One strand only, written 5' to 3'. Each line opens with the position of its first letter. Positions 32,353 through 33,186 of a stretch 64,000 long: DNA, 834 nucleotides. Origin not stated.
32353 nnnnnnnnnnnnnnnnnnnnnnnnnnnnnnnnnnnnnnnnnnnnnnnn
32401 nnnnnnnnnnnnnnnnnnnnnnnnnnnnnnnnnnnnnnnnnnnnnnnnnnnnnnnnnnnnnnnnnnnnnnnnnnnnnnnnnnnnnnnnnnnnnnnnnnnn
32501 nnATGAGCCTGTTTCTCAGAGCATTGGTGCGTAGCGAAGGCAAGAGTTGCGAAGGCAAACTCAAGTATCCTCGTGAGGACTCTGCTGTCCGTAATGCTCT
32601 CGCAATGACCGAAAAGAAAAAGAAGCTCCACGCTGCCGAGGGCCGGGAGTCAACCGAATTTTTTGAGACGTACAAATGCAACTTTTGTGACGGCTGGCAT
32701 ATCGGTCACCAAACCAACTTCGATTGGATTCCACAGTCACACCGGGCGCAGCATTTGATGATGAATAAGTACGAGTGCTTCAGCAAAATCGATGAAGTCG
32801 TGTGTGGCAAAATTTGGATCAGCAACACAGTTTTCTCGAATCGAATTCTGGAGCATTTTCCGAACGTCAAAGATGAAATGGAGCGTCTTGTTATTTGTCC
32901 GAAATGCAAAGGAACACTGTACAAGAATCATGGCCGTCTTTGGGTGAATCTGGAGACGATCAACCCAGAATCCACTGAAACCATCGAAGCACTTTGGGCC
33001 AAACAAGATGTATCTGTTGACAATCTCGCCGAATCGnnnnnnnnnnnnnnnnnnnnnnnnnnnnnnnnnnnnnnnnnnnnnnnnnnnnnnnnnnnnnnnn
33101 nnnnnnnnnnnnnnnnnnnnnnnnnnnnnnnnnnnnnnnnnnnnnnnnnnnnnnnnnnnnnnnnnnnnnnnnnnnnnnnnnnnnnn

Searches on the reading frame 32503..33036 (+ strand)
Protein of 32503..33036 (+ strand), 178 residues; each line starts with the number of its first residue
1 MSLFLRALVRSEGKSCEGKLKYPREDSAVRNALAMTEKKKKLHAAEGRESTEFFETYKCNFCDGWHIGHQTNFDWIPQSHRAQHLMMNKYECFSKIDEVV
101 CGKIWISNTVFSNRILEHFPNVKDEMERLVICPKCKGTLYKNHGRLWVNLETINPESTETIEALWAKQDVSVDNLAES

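Call 55: search_protein_families(library=phrogs, proteins=[window:32503-33036:+], max_evalue=0.001)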
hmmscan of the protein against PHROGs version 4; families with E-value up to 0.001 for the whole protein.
window:32503-33036:+ (178 aa): 2 families
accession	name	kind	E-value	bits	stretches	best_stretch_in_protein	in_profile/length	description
phrog_14788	-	unknown function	3e-05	25.4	1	13-72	9-59/71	-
phrog_15216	-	unknown function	0.00026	22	1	15-75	14-67/78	-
